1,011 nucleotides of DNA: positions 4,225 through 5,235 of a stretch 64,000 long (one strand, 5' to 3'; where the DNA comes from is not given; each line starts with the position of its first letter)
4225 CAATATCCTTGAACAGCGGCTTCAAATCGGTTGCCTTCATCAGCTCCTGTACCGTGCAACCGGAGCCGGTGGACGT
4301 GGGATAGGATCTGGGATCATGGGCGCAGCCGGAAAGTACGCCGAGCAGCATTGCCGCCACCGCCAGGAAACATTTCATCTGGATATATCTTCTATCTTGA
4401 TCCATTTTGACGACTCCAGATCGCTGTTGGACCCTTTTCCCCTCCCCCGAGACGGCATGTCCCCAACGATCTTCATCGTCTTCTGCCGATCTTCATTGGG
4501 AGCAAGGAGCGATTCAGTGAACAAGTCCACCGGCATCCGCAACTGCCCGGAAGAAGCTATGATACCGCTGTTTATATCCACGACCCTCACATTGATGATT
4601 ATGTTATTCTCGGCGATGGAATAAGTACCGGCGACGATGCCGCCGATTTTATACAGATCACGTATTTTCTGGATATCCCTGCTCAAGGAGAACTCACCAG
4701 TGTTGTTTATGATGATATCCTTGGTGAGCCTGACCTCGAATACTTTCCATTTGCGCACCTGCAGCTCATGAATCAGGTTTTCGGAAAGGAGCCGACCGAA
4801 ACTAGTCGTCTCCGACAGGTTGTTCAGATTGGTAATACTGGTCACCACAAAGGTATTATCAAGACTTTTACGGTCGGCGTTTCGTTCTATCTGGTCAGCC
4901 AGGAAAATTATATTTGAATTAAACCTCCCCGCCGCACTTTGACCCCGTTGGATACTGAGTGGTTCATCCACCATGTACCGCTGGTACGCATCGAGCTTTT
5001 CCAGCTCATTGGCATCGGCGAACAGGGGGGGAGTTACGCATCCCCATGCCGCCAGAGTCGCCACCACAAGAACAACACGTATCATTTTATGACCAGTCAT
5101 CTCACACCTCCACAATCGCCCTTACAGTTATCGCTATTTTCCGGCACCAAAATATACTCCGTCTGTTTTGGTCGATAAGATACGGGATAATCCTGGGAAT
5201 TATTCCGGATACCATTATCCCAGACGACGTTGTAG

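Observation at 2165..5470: Low-GC five-gene islet inserted at the 3' end of tRNA-Pro, bounded by a repeat of the tRNA end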

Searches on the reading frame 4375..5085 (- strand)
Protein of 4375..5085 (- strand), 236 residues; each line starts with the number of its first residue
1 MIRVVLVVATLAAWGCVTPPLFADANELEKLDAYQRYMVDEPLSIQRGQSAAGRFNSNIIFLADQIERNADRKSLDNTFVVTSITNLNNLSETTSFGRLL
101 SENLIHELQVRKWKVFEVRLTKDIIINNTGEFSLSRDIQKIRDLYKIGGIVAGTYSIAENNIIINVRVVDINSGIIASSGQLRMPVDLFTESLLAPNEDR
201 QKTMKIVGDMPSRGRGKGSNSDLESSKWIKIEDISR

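Call 7: search_protein_families(library=pfam, proteins=[window:4375-5085:-], max_evalue=0.1)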
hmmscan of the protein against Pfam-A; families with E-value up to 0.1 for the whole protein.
window:4375-5085:- (236 aa): 1 family
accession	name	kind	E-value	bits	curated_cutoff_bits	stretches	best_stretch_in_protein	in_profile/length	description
PF17680.6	FlgO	-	1.7e-34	118.9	22.6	1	62-186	3-127/130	FlgO protein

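Call 8: search_protein_families(library=ncbifam, proteins=[window:4375-5085:-], max_evalue=0.1)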
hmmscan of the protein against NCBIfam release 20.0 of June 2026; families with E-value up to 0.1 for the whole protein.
window:4375-5085:- (236 aa): 2 families
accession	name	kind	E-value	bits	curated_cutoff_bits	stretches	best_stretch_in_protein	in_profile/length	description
NF005574.0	PRK07259.1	equivalog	0.0033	16.4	269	1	112-198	6-91/304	dihydroorotate dehydrogenase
TIGR01037.2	pyrD_sub1_fam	subfamily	0.0081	15.3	270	1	114-202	4-91/300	dihydroorotate dehydrogenase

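Call 9: find_encoding_contigs(protein=window:4375-5085:-, flank=10000, max_places=6)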
Protein window:4375-5085:- (236 aa): no gene with exactly this product is on record in the collection.

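Call 19: find_homologous_proteins(query=window:4375-5085:-)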
Query window:4375-5085:- (236 aa): 323 proteins with E <= 0.001 among 1089 candidates; the best 120 are listed.
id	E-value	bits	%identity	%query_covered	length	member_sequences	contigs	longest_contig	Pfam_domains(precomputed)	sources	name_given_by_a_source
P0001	3.7e-121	421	85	99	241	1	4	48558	PF17680.7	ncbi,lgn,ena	-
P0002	8.2e-117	407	82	99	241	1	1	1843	PF17680.7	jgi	jgi:TolB-like protein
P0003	5.8e-116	404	100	81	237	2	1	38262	PF17680.7,PF10035.15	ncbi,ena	-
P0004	8.0e-116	403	79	100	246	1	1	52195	PF17680.7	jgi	jgi:TolB-like protein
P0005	3.6e-115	401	81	99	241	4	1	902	PF17680.7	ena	-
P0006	3.2e-106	372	75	100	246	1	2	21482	PF17680.7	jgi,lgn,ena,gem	-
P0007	1.3e-105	370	73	100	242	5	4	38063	PF17680.7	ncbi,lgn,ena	-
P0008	1.5e-90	321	62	99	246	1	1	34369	PF17680.7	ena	-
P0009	6.2e-90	319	65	94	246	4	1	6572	PF17680.7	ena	-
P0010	2.4e-87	310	62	99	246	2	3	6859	PF17680.7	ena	-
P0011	1.2e-84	301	65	85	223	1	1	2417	PF17680.7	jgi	-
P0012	2.3e-84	301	60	98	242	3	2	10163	PF17680.7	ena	-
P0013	2.4e-84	301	67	87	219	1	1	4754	PF17680.7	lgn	-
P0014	9.2e-84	299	61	97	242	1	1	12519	PF17680.7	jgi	jgi:TolB-like protein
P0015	1.1e-83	298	66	86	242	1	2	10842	PF17680.7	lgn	-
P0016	4.0e-83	297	81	72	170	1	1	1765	PF17680.7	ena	-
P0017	4.2e-83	296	60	98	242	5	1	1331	PF17680.7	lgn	-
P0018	7.4e-83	296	64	88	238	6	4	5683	PF17680.7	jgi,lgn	jgi:TolB-like protein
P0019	8.1e-83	296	64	88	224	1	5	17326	PF17680.7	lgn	-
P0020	1.5e-82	295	59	99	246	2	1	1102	PF17680.7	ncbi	-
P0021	2.9e-82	294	65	88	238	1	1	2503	PF17680.7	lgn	-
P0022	4.0e-82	293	60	96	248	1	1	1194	PF17680.7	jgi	jgi:TolB-like protein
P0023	4.1e-82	293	63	90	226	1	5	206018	PF17680.7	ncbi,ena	-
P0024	4.5e-82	293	63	88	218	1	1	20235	PF17680.7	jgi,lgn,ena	-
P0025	2.0e-81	291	64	86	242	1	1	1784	PF17680.7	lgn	-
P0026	4.5e-81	290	63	89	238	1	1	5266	PF17680.7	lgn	-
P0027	7.4e-81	289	57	100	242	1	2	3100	PF17680.7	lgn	-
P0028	9.1e-81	289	59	96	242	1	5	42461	PF17680.7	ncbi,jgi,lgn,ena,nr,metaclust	ncbi:MAG: hypothetical protein A2075_16390 [Geobacteraceae bacterium GWC2_58_44]|nr:MAG: hypothetica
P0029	1.2e-80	288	57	99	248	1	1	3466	PF17680.7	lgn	-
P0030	3.0e-80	287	59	95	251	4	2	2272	PF17680.7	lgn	-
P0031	5.2e-80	286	62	88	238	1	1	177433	PF17680.7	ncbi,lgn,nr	ncbi:MAG: FlgO family outer membrane protein [Desulfuromonadaceae bacterium]|nr:FlgO family outer me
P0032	1.0e-79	285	63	83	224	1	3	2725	PF17680.7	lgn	-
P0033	1.4e-79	285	58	98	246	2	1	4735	PF17680.7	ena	-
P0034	1.6e-79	285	61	90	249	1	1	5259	PF17680.7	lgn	-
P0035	2.8e-79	284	62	90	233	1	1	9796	PF17680.7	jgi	jgi:TolB-like protein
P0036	6.7e-79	283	61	91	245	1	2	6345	PF17680.7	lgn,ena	-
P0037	1.2e-78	282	61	90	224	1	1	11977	PF17680.7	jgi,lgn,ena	-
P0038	1.3e-78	282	63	88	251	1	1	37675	PF17680.7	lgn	-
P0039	2.4e-78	281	64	83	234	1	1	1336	PF17680.7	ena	-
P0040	3.2e-78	281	58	97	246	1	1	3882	PF17680.7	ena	-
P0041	5.4e-78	280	56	99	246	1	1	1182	PF17680.7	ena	-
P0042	6.6e-78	279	65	81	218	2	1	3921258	PF17680.7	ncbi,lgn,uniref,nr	ncbi:FlgO family outer membrane protein [Geobacter sp. AOG2]|uniref:FlgO family outer membrane prote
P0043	6.6e-78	279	60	89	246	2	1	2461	PF17680.7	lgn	-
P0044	8.5e-78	279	60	92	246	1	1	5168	PF17680.7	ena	-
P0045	1.8e-77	278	59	93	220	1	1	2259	PF17680.7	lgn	-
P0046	2.0e-77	278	63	86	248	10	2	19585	PF17680.7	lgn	-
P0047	2.0e-77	278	58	95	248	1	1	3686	PF17680.7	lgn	-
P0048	2.2e-77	278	59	90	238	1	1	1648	PF17680.7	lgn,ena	-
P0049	3.0e-77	277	60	91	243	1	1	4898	PF17680.7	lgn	-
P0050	3.1e-77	277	67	79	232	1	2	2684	PF17680.7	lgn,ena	-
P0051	3.6e-77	277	57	100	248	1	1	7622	PF17680.7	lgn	-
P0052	4.4e-77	277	61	90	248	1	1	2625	PF17680.7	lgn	-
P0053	4.5e-77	277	64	88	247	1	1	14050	PF17680.7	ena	-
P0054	4.8e-77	277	62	88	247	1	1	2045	PF17680.7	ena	-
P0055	5.8e-77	276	66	84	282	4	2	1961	PF17680.7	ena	-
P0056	5.9e-77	276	65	83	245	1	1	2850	PF17680.7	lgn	-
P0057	6.3e-77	276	63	87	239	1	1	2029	PF17680.7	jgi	jgi:TolB-like protein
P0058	8.0e-77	276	63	88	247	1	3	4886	PF17680.7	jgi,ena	-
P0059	9.0e-77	276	62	88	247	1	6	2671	PF17680.7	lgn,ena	-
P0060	1.1e-76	276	60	87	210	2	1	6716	PF17680.7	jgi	jgi:TolB-like protein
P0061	1.1e-76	276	57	98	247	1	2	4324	PF17680.7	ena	-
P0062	1.3e-76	275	61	90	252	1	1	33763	PF17680.7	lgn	-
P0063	1.3e-76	275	61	88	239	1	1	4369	PF17680.7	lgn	-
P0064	1.4e-76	275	60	92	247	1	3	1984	PF17680.7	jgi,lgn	jgi:TolB-like protein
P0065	1.5e-76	275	60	92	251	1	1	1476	PF17680.7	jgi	jgi:TolB-like protein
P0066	2.1e-76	275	61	90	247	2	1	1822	PF17680.7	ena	-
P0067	2.3e-76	274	56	98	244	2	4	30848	PF17680.7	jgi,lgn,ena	-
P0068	2.3e-76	274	59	90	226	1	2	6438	PF17680.7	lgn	-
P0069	2.5e-76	274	61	88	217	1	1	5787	PF17680.7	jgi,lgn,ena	-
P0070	2.7e-76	274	58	94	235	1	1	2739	PF17680.7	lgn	-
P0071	2.8e-76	274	60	88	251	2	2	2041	PF17680.7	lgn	-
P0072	2.9e-76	274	62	86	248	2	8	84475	PF17680.7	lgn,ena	-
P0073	3.1e-76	274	61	88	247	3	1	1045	PF17680.7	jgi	-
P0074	3.2e-76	274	61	89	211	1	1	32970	PF17680.7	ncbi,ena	-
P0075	3.3e-76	274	58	94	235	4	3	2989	PF17680.7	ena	-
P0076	4.1e-76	274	62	88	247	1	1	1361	PF17680.7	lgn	-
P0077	4.7e-76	273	69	75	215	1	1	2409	PF17680.7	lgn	-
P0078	5.0e-76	273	68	76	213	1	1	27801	PF17680.7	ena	-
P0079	5.2e-76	273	62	88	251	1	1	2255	PF17680.7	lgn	-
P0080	5.8e-76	273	57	94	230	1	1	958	PF17680.7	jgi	jgi:TolB-like protein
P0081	5.9e-76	273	61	88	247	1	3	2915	PF17680.7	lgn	-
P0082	7.4e-76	273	58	94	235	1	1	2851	PF17680.7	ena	-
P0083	1.1e-75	272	66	81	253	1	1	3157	PF17680.7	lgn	-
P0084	1.3e-75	272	56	100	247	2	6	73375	PF17680.7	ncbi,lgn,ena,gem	-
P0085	1.4e-75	272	61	88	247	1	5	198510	PF17680.7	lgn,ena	-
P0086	1.4e-75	272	59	90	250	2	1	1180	PF17680.7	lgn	-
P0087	1.8e-75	272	63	83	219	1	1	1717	PF17680.7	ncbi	-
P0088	2.4e-75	271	62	88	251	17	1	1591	PF17680.7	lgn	-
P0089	2.6e-75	271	62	81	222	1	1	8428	PF17680.7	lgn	-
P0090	2.9e-75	271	60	90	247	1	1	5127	PF17680.7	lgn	-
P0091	3.4e-75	271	55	98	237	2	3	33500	PF17680.7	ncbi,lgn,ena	-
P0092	5.0e-75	270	63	84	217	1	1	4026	PF17680.7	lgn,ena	-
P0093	5.2e-75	270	60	88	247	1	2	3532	PF17680.7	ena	-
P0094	9.4e-75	269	64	83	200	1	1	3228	PF17680.7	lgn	-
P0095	9.5e-75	269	58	94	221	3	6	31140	PF17680.7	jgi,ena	-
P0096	1.1e-74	269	61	85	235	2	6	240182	PF17680.7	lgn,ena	-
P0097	1.2e-74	269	61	88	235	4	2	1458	PF17680.7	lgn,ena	-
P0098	1.3e-74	269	57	92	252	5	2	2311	PF17680.7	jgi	jgi:TolB-like protein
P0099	1.5e-74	268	61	83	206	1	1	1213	PF17680.7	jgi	jgi:TolB-like protein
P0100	1.9e-74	268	58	92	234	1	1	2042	PF17680.7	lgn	-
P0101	1.9e-74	268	56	98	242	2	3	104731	PF17680.7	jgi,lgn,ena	-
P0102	2.8e-74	268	62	89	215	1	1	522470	PF17680.7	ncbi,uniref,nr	ncbi:FlgO family outer membrane protein [Geotalea sp. SG265]|uniref:FlgO family outer membrane prote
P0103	2.9e-74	268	59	88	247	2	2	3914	PF17680.7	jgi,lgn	-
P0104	3.3e-74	267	55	93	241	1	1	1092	PF17680.7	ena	-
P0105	4.2e-74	267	60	89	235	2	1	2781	PF17680.7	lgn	-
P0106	4.2e-74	267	66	78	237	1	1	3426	PF17680.7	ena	-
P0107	5.1e-74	267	53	100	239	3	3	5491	PF17680.7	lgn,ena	-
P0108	5.3e-74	267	54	97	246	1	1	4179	PF17680.7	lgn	-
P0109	6.2e-74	266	57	90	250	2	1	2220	PF17680.7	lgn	-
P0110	1.2e-73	266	66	78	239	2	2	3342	PF17680.7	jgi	-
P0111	1.7e-73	265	57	91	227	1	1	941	PF17680.7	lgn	-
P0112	1.8e-73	265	61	81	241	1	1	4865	PF17680.7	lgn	-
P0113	2.1e-73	265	66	77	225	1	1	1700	PF17680.7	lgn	-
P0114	2.6e-73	264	60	93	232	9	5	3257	PF17680.7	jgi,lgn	jgi:TolB-like protein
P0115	2.8e-73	264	58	97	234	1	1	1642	PF17680.7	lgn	-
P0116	3.7e-73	264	58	88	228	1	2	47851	PF17680.7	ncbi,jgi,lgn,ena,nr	ncbi:MAG TPA: hypothetical protein HPP76_01660 [Desulfuromonadales bacterium]|nr:hypothetical protei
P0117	9.1e-73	263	57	90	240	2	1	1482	PF17680.7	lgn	-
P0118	9.1e-73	263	58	90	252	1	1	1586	PF17680.7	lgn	-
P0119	1.1e-72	262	67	74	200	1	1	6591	PF17680.7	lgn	-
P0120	1.2e-72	262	62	82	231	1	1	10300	PF17680.7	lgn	-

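Call 20: find_encoding_contigs(protein=P0003, flank=10000, max_places=3)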
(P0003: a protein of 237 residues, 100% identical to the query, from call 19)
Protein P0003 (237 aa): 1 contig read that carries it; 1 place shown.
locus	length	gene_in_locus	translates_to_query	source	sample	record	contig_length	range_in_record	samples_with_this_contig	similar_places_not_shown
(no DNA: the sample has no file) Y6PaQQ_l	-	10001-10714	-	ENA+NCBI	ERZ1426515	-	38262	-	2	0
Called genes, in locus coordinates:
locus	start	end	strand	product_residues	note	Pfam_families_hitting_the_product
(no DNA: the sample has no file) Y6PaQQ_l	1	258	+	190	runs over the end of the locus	PF01386:Ribosomal_L25p, PF14693:Ribosomal_TL5_C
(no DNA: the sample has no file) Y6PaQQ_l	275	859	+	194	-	PF01195:Pept_tRNA_hydro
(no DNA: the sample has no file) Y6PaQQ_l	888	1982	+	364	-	PF01926:MMR_HSR1, PF02421:FeoB_N, PF06071:YchF-GTPase_C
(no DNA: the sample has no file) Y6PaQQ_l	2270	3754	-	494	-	-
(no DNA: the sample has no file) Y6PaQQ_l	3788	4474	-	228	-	-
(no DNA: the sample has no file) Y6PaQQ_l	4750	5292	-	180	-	-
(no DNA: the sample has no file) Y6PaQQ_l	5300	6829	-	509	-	PF01676:Metalloenzyme, PF06415:iPGM_N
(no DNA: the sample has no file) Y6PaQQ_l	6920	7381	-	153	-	PF02590:SPOUT_MTase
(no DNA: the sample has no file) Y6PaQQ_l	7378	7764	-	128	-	PF02410:RsfS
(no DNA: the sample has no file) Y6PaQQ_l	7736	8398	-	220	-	PF01467:CTP_transf_like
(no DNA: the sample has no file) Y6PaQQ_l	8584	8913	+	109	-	PF00085:Thioredoxin, PF00578:AhpC-TSA (faint), PF13098:Thioredoxin_2, PF13905:Thioredoxin_8 (faint)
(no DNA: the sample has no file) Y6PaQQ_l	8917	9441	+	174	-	PF08534:Redoxin, PF00578:AhpC-TSA, PF00085:Thioredoxin (weak), PF13098:Thioredoxin_2, PF13728:TraF (faint), PF13905:Thioredoxin_8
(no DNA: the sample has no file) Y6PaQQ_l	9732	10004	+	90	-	-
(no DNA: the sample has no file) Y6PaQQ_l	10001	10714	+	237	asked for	PF17680:FlgO, PF10035:DUF2179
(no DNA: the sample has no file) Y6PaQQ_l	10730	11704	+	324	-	PF03976:PPK2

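Call 21: find_encoding_contigs(protein=P0001, flank=10000, max_places=4)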
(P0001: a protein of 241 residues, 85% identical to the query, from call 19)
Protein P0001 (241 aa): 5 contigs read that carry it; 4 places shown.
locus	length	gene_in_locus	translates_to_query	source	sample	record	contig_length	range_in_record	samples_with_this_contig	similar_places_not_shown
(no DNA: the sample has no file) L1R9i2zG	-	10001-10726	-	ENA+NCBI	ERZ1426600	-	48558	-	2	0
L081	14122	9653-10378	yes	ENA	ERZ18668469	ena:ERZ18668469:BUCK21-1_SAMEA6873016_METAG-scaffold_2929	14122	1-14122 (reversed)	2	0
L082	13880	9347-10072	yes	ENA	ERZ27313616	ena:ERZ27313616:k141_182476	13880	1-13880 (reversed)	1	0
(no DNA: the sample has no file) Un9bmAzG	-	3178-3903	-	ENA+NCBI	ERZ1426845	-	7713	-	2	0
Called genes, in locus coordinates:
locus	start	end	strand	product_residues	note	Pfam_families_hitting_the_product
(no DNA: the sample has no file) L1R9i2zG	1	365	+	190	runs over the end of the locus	PF01386:Ribosomal_L25p, PF14693:Ribosomal_TL5_C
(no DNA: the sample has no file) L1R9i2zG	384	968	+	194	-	PF01195:Pept_tRNA_hydro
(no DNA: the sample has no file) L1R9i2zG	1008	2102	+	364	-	PF01926:MMR_HSR1, PF02421:FeoB_N, PF06071:YchF-GTPase_C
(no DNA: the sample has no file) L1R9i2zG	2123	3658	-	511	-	-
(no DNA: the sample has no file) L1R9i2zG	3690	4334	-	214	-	-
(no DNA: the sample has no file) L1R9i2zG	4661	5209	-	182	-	-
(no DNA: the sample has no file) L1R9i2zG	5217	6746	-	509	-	PF01676:Metalloenzyme, PF06415:iPGM_N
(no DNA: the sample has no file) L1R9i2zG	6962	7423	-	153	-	PF02590:SPOUT_MTase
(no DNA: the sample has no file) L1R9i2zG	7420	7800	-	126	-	PF02410:RsfS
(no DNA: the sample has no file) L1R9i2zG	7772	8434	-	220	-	PF01467:CTP_transf_like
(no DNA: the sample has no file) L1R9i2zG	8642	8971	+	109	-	PF00085:Thioredoxin, PF00578:AhpC-TSA (faint), PF13098:Thioredoxin_2, PF13905:Thioredoxin_8 (faint)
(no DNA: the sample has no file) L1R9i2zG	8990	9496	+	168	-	PF08534:Redoxin, PF00578:AhpC-TSA, PF00085:Thioredoxin (weak), PF13098:Thioredoxin_2 (weak), PF13905:Thioredoxin_8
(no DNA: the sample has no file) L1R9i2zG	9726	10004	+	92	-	-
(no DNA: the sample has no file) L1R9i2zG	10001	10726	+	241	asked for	PF17680:FlgO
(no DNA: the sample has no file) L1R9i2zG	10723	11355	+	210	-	PF17680:FlgO (weak)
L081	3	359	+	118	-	?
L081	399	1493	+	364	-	PF01926:MMR_HSR1, PF02421:FeoB_N, PF06071:YchF-GTPase_C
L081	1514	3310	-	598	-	-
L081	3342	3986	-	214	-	-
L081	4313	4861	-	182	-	-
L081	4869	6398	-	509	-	PF01676:Metalloenzyme, PF06415:iPGM_N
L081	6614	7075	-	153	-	PF02590:SPOUT_MTase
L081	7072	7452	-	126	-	PF02410:RsfS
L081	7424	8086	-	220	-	PF01467:CTP_transf_like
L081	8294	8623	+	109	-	PF00085:Thioredoxin, PF00578:AhpC-TSA (faint), PF13098:Thioredoxin_2, PF13905:Thioredoxin_8 (faint)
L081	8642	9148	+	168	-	PF08534:Redoxin, PF00578:AhpC-TSA, PF00085:Thioredoxin (weak), PF13098:Thioredoxin_2 (weak), PF13905:Thioredoxin_8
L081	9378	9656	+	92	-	-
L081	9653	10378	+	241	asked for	PF17680:FlgO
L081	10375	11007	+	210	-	PF17680:FlgO (weak)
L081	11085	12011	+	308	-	-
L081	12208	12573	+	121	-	-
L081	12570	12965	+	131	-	PF00176:SNF2-rel_dom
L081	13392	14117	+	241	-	PF13749:HATPase_c_4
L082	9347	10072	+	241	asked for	PF17680:FlgO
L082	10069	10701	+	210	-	PF17680:FlgO (weak)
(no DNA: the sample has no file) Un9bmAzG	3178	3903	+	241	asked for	PF17680:FlgO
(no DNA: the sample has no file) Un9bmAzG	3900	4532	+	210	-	PF17680:FlgO (weak)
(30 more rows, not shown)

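Call 22: find_encoding_contigs(protein=P0004, flank=10000, max_places=3)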
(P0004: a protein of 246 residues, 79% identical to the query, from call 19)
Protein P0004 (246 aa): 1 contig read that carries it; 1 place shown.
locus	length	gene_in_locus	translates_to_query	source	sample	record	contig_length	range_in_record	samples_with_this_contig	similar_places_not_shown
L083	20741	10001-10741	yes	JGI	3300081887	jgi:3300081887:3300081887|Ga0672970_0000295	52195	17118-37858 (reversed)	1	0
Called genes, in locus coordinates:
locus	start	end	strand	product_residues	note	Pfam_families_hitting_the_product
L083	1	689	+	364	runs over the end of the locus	PF01926:MMR_HSR1, PF02421:FeoB_N, PF06071:YchF-GTPase_C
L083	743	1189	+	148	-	PF09335:VTT_dom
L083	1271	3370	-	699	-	-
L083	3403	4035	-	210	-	-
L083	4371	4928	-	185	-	-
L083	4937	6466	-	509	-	PF01676:Metalloenzyme, PF06415:iPGM_N, PF01663:Phosphodiest (faint)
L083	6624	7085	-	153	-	PF02590:SPOUT_MTase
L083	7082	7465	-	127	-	PF02410:RsfS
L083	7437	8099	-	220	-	PF01467:CTP_transf_like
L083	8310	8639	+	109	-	PF00085:Thioredoxin, PF13098:Thioredoxin_2, PF13905:Thioredoxin_8 (faint)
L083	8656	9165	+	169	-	PF00578:AhpC-TSA, PF08534:Redoxin, PF00085:Thioredoxin (weak), PF13905:Thioredoxin_8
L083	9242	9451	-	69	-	-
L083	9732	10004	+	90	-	-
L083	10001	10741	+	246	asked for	PF17680:FlgO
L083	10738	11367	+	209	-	PF17680:FlgO (weak)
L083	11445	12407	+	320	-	-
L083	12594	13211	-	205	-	PF01725:Ham1p_like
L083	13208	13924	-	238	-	PF01138:RNase_PH, PF03725:RNase_PH_C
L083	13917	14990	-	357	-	PF01368:DHH, PF02272:DHHA1 (weak)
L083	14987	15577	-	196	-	PF12836:HHH_3 (weak)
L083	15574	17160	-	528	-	PF00682:HMGL-like, PF22617:HCS_D2, PF08502:LeuA_dimer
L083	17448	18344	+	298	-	PF01584:CheW, PF00072:Response_reg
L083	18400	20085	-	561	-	PF00015:MCPsignal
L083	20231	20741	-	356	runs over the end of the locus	PF13384:HTH_23, PF13518:HTH_28, PF13551:HTH_29, PF13565:HTH_32, PF13358:DDE_3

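Call 23: find_encoding_contigs(protein=P0042, flank=10000, max_places=2)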
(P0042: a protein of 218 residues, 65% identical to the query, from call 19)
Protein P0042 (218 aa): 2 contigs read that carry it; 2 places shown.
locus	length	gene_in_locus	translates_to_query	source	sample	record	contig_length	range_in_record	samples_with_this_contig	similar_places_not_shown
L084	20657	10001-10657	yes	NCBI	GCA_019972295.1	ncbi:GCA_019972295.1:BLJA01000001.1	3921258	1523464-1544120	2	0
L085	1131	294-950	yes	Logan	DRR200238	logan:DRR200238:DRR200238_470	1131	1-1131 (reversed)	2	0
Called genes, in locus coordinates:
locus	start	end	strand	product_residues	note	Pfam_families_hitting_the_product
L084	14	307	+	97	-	PF00216:Bac_DNA_binding, PF18291:HU-HIG (weak)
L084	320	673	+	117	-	PF13411:MerR_1, PF00376:MerR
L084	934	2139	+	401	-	PF13356:Arm-DNA-bind_3, PF22022:Phage_int_M, PF00589:Phage_integrase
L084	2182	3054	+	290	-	-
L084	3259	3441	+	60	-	PF05930:Phage_AlpA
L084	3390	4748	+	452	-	PF13148:DUF3987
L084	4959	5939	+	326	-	-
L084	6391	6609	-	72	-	PF07929:PRiA4_ORF3 (weak)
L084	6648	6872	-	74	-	-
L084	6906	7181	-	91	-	PF00216:Bac_DNA_binding, PF18291:HU-HIG (weak)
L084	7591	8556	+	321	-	-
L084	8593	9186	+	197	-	-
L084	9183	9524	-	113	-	PF12844:HTH_19 (weak), PF13560:HTH_31, PF01381:HTH_3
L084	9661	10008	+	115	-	-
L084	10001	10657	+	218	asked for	PF17680:FlgO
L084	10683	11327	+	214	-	PF17680:FlgO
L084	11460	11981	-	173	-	-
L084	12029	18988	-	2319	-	PF03534:SpvB, PF01839:FG-GAP (faint), PF05593:RHS_repeat (faint), PF13517:FG-GAP_3 (weak), PF12256:TcdB_toxin_midN, PF13287:Fn3_assoc, PF13290:CHB_HEX_C_1, PF09136:Glucodextran_B, +1 more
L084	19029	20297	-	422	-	PF05593:RHS_repeat (faint), PF05257:CHAP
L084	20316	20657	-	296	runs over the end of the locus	-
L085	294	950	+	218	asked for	PF17680:FlgO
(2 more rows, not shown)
